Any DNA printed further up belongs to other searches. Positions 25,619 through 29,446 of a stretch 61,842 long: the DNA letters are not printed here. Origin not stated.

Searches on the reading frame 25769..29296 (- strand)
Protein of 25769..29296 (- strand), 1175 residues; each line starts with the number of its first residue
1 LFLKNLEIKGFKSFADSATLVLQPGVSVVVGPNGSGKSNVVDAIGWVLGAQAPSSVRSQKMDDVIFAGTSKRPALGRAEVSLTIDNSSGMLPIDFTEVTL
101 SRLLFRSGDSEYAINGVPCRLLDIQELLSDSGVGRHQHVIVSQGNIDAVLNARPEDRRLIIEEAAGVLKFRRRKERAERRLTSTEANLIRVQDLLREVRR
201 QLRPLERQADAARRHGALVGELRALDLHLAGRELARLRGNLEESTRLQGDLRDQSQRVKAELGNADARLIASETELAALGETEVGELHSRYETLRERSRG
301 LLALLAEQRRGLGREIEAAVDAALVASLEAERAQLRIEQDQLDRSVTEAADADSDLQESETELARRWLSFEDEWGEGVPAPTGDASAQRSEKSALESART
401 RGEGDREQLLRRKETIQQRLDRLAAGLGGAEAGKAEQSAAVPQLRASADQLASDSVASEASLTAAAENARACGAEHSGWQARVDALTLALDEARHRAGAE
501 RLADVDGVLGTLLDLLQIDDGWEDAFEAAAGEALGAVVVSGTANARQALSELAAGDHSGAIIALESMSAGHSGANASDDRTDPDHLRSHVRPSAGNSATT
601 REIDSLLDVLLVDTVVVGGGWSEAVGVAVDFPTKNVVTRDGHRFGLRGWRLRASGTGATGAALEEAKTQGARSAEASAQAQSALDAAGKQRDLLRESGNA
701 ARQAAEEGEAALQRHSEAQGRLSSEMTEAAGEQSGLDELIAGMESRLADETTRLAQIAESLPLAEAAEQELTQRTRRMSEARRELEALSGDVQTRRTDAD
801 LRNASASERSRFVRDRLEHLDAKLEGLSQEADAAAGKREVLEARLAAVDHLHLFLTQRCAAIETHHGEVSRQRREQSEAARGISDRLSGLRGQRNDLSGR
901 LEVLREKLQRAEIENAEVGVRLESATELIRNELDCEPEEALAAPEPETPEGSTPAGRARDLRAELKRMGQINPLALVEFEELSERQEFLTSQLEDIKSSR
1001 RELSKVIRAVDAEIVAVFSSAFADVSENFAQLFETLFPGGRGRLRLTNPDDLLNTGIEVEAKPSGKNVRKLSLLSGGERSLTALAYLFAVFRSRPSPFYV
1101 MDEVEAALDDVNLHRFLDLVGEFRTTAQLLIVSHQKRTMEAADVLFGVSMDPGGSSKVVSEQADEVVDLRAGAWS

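Call 68: search_protein_families(library=ncbifam, proteins=[window:25769-29296:-], max_evalue=1e-10)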
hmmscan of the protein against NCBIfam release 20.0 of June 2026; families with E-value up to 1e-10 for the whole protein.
window:25769-29296:- (1175 aa): 9 families
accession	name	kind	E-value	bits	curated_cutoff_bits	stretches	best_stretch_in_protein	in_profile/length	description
TIGR02168.1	SMC_prok_B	equivalog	3.9e-242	806.5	567.35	1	2-1160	1-1178/1181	chromosome segregation protein SMC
TIGR02169.1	SMC_prok_A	equivalog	2e-140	469.6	729.4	2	661-1160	659-1162/1165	chromosome segregation protein SMC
NF002572.0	PRK02224.1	equivalog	9.8e-21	73.8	1087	0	1-470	1-443/888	DNA double-strand break repair ATPase Rad50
NF003034.1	PRK03918.1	equivalog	2.5e-20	72.1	700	1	1-446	1-433/878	DNA double-strand break repair ATPase Rad50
NF045487.1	ASRP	equivalog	1.6e-17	63.3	300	0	16-497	6-469/593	archaea-specific SMC-related protein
NF041034.1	Rad50_Sulf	equivalog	1e-15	56.7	1000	0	1-71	1-66/872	DNA double-strand break repair ATPase Rad50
NF041035.1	Rad50_Halo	equivalog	1.5e-15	56.7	1000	0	1-69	1-65/883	DNA double-strand break repair ATPase Rad50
NF002244.0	PRK01156.1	equivalog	1.3e-13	50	847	0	1-68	1-63/895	DNA double-strand break repair ATPase Rad50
NF045780.1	TrlF_fam_ATP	equivalog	1.8e-13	50.2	350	0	695-1085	448-837/944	TrlF family AAA-like ATPase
